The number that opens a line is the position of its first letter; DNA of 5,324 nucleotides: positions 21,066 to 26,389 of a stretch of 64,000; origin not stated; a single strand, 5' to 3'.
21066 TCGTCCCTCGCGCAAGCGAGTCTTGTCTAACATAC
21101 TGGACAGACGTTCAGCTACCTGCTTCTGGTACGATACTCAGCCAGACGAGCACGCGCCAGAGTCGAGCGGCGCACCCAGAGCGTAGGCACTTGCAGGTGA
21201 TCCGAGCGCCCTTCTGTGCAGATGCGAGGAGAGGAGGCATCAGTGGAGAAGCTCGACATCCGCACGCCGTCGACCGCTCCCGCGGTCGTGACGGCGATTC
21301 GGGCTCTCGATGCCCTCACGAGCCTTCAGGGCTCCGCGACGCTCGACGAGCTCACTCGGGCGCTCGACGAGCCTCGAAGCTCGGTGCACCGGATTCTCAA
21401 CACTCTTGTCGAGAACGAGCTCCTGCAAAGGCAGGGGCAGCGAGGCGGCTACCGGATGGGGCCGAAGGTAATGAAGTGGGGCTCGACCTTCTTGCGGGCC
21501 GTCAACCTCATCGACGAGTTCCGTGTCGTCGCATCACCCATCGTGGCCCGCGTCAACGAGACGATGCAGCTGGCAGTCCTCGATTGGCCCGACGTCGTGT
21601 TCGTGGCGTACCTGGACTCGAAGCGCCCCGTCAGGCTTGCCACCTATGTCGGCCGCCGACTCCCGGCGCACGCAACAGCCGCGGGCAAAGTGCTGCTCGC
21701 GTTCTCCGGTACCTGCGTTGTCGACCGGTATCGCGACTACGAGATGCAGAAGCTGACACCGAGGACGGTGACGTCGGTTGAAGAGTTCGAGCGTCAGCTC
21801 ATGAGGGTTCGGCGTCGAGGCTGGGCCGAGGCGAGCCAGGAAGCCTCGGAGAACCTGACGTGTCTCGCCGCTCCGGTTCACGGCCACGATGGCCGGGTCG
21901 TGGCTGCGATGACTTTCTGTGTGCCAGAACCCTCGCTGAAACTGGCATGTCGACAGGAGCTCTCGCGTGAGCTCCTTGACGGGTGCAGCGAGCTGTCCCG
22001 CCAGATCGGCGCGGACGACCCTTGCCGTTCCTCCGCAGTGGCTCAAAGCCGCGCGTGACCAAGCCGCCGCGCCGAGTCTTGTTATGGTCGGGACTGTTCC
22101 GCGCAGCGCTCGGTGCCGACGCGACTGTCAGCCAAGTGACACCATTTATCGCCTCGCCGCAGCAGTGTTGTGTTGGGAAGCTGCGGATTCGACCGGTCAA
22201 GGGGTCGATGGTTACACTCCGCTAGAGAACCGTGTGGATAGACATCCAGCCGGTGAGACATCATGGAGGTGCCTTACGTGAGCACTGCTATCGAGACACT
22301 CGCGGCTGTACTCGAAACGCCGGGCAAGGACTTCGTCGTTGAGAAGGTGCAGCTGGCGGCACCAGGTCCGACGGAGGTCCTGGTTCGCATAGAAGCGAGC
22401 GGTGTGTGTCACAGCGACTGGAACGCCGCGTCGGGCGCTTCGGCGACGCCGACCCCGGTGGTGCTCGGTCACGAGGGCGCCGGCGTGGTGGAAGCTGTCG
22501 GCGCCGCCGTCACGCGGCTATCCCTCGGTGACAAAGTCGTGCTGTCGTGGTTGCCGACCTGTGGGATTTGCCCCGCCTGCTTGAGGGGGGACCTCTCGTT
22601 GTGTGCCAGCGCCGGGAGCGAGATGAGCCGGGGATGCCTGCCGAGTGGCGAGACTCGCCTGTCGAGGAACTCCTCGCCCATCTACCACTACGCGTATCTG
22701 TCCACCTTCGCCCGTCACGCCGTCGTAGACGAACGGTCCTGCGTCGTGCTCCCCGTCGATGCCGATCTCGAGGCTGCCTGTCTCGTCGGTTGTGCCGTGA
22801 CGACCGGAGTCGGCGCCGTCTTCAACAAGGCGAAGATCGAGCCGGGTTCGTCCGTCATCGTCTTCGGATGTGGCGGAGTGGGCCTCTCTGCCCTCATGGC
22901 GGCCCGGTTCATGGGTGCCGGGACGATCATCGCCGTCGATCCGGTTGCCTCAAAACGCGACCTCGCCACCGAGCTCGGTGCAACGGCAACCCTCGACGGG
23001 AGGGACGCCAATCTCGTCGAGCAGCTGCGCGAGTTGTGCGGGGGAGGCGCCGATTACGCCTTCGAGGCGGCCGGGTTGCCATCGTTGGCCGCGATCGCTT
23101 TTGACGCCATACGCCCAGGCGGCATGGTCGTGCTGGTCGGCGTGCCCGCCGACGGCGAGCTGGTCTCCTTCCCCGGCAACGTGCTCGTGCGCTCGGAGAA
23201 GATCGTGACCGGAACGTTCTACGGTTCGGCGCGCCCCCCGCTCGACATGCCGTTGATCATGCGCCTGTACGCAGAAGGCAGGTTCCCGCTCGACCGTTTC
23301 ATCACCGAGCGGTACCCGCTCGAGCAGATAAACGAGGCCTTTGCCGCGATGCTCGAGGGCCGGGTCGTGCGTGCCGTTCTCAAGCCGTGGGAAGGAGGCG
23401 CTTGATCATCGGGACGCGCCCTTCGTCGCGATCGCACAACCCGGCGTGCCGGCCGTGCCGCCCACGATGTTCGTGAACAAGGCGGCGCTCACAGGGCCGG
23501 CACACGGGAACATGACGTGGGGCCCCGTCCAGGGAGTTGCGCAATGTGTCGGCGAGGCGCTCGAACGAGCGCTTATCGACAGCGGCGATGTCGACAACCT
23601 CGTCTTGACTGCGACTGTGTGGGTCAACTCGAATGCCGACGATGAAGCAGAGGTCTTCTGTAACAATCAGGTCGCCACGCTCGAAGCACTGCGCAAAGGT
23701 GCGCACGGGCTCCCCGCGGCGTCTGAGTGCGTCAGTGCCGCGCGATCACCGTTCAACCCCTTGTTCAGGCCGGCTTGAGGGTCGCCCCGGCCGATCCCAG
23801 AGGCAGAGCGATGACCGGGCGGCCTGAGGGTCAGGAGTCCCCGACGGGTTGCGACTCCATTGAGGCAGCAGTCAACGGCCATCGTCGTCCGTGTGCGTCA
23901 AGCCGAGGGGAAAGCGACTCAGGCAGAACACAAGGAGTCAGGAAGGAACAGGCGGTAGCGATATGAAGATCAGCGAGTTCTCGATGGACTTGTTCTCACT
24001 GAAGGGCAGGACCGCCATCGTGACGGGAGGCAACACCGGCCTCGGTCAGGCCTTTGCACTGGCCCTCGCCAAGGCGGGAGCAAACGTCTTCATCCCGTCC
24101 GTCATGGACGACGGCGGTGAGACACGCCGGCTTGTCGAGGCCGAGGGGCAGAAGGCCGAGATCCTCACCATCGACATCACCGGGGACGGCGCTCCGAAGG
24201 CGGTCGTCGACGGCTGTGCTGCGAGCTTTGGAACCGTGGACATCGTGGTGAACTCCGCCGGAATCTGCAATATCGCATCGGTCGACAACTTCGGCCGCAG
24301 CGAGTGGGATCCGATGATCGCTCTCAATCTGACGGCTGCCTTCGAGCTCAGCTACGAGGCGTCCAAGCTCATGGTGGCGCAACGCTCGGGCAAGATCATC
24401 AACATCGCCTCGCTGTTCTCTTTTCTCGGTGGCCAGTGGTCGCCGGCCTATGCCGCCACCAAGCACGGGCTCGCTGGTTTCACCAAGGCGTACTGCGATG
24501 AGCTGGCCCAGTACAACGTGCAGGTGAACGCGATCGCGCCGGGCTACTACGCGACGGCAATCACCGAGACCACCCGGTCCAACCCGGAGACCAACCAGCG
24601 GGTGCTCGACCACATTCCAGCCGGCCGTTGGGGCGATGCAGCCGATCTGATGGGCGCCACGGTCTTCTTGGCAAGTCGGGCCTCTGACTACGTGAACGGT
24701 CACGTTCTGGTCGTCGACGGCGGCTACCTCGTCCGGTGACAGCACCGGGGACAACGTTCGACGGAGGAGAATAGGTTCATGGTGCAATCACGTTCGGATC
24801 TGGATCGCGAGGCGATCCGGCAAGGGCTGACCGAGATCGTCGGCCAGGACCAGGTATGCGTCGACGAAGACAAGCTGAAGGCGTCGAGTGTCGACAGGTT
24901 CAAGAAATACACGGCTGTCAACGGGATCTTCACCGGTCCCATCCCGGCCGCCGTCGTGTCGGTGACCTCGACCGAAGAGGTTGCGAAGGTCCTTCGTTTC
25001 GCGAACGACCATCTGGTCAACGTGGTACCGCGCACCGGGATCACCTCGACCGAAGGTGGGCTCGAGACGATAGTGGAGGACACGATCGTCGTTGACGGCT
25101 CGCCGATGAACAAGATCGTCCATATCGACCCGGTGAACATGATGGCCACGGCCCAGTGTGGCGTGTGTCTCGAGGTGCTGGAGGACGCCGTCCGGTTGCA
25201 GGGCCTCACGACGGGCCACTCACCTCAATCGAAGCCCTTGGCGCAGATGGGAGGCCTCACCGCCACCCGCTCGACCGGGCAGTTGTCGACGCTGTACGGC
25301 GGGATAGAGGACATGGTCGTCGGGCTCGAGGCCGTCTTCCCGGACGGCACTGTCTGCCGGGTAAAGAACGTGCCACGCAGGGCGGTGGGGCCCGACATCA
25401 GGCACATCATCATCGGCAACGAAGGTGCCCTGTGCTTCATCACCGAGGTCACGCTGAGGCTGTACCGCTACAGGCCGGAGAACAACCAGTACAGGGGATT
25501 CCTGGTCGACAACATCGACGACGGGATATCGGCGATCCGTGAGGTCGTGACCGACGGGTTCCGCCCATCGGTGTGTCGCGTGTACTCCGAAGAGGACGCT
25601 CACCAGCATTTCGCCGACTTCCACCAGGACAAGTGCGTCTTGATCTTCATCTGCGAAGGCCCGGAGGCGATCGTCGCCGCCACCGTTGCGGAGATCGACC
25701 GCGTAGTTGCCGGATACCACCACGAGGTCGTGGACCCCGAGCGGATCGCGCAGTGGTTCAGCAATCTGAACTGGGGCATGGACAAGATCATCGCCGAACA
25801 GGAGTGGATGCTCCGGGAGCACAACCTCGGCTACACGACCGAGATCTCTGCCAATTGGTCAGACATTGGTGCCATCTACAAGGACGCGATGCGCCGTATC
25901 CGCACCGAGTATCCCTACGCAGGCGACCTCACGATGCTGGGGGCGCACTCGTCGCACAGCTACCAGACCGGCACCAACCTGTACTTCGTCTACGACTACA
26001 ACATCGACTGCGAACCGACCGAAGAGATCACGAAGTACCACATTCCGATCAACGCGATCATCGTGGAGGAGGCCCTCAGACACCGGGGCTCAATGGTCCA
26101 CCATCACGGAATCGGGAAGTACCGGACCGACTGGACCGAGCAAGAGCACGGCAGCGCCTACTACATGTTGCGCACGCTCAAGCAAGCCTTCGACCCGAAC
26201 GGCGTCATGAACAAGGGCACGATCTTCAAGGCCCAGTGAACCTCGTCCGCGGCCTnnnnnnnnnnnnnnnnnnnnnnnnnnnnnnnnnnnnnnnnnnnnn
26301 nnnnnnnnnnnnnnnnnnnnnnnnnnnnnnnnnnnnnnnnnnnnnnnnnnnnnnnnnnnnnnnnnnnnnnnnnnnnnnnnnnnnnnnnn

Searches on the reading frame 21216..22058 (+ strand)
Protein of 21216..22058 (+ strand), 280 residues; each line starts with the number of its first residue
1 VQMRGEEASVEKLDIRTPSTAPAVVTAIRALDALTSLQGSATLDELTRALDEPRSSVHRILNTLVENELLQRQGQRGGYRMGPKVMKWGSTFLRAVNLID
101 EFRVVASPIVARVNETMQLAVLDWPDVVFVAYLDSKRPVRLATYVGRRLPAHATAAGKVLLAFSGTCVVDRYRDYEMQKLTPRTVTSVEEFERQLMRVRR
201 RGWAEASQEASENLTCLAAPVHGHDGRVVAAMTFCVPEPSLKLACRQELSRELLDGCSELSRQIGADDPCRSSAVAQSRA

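Call 79: search_solved_structures(query=window:21216-22058:+, max_evalue=0.001)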
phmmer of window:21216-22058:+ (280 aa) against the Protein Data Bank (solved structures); distinct sequences matched with E-value up to 0.001: 20.
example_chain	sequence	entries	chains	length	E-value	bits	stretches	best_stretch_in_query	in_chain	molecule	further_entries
2g7u_A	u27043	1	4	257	2.2e-26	95.8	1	33-235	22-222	transcriptional regulator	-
2ia2_A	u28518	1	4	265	2.6e-26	95.6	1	37-242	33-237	Putative Transcriptional Regulator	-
3mq0_A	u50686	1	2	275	3.7e-26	95.1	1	16-238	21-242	Transcriptional repressor of the blcABC operon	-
1mkm_A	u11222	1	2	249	6.9e-21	77.8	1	27-265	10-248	IclR transcriptional regulator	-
8eju_A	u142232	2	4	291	3.8e-20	75.4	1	26-235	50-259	Transcription regulatory protein (Pca regulon)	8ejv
1ysp_A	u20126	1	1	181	1.1e-19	73.8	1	112-268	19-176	Transcriptional regulator kdgR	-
5w1e_A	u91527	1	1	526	2e-18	69.7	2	20-232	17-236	Putative transcriptional regulator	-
5h1a_A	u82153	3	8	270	1.3e-16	63.7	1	17-238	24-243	IclR transcription factor homolog | Transcription factor | IclR homolog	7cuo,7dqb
5tjj_A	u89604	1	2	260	3.5e-14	55.8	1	21-235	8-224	Transcriptional regulator, IclR family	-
2xrn_A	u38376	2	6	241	3.7e-14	55.7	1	29-229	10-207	HTH-TYPE TRANSCRIPTIONAL REGULATOR TTGV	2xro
3r4k_A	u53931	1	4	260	5.5e-14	55.2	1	41-248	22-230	Transcriptional regulator, IclR family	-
9e6a_A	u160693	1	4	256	1.3e-13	54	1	42-236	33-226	Transcriptional regulator, IclR family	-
1tf1_A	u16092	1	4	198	2e-12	50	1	113-241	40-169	Negative regulator of allantoin and glyoxylate utilization operons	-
5hpf_A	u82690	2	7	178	3.6e-12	49.2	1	109-236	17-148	p-hydroxybenzoate hydroxylase transcriptional activator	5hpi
1ysq_A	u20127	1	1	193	1.2e-11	47.6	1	117-265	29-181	HTH-type transcriptional regulator yiaJ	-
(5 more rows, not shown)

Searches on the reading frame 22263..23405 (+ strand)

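Call 64: search_protein_families(library=pfam, proteins=[window:22263-23405:+], max_evalue=0.0001)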
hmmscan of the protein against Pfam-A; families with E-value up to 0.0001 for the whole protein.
window:22263-23405:+ (380 aa): 4 families
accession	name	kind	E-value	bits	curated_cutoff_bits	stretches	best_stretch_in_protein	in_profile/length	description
PF00107.32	ADH_zinc_N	-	7.7e-28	97.5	31.8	1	205-335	1-126/129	Zinc-binding dehydrogenase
PF08240.17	ADH_N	-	6e-25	87.9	23.5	1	35-164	1-103/104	Alcohol dehydrogenase GroES-like domain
PF16912.11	Glu_dehyd_C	-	7.7e-13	48.8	34.9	1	188-362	25-200/211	Glucose dehydrogenase C-terminus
PF13602.12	ADH_zinc_N_2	-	3.9e-08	34.7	27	1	238-368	1-128/134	Zinc-binding dehydrogenase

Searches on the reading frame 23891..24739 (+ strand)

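Call 68: search_protein_families(library=ncbifam, proteins=[window:23891-24739:+], max_evalue=0.00001)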
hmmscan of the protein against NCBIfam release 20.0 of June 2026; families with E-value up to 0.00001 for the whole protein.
window:23891-24739:+ (282 aa): 214 families (the best 25 are shown)
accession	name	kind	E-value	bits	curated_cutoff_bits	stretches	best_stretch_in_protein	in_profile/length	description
NF005390.0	PRK06935.1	equivalog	1.6e-100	335.8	369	1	26-282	2-258/258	2-dehydro-3-deoxy-D-gluconate 5-dehydrogenase KduD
TIGR01832.1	kduD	equivalog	6.1e-82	274.8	338.85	1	35-282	1-248/248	2-dehydro-3-deoxy-D-gluconate 5-dehydrogenase KduD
NF006528.0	PRK08993.1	subfamily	5.9e-69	232.3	430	1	32-282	3-253/253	2-dehydro-3-deoxy-D-gluconate 5-dehydrogenase KduD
NF004778.0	PRK06124.1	equivalog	2.2e-62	210.8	303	1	32-282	4-255/256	SDR family oxidoreductase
NF005488.0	PRK07097.1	equivalog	5.3e-62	209.3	369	1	31-280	2-258/266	gluconate 5-dehydrogenase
NF005983.0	PRK08085.1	equivalog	8.6e-62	209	408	1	32-281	2-252/254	gluconate 5-dehydrogenase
NF005711.0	PRK07523.1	subfamily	2.3e-60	204.4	413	1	31-279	2-251/255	SDR family oxidoreductase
NF006070.0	PRK08213.1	subfamily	1.6e-59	201.6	279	1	32-280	5-257/259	gluconate 5-dehydrogenase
TIGR01830.1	3oxo_ACP_reduc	equivalog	4.6e-59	200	297.75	1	42-278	1-237/239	3-oxoacyl-[acyl-carrier-protein] reductase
NF004198.0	PRK05653.1-3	equivalog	1.1e-57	195.3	296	1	36-280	4-247/248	3-oxoacyl-ACP reductase FabG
NF005559.1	PRK07231.1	subfamily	3.4e-53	180.7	215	1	37-281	2-249/249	glucose 1-dehydrogenase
NF009466.0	PRK12826.1-2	subfamily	9.3e-53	179.2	222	1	40-279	4-244/248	3-oxoacyl-ACP reductase FabG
NF009093.0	PRK12429.1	subfamily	1.6e-52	178.4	258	1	37-281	3-258/259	3-hydroxybutyrate dehydrogenase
NF004197.0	PRK05653.1-1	equivalog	4.8e-52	177.1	332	1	36-280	4-247/249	3-oxoacyl-ACP reductase FabG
TIGR01963.1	PHB_DH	subfamily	9.9e-52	175.7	307.05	1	40-281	2-254/255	3-hydroxybutyrate dehydrogenase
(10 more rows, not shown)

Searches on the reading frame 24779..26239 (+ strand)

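Call 13: search_protein_families(library=ncbifam, proteins=[window:24779-26239:+], max_evalue=0.001)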
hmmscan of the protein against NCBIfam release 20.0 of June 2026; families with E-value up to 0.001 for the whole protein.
window:24779-26239:+ (486 aa): 9 families
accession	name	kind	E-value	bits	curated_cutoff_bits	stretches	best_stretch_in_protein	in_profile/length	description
TIGR00387.1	glcD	equivalog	1.6e-37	129.3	567.9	2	60-268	2-209/413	glycolate oxidase subunit GlcD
NF049975.1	2HglutDHaseYdiJ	equivalog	9.9e-23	79.9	1350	2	48-200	45-197/1018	D-2-hydroxyglutarate dehydrogenase YdiJ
NF008408.0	PRK11230.1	equivalog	2.5e-19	69.1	897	1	6-481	14-470/499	glycolate oxidase subunit GlcD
NF008439.0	PRK11282.1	equivalog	3.1e-12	46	284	1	104-229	44-171/358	glycolate oxidase subunit GlcE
NF041226.1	BagK_FevA1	equivalog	4.7e-08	31.9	800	1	55-227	40-202/453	bagremycin/ferroverdin biosynthesis FAD-dependent oxygenase BagK/FevA1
TIGR01677.1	pln_FAD_oxido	subfamily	1.6e-06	26.9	383.1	1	57-192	35-173/560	FAD-dependent oxidoreductase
NF053785.1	DcplphribOxDprE1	equivalog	4.5e-06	26.1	500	1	52-264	11-216/449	decaprenylphosphoryl-beta-D-ribose oxidase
NF041227.1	BagG_FevA2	exception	1.8e-05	23.6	850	1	52-228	42-207/455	bagremycin/ferroverdin biosynthesis FAD-dependent oxygenase BagG/FevA2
TIGR01679.1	bact_FAD_ox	subfamily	2.7e-05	23.2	292.25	1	55-228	11-172/419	FAD-linked oxidoreductase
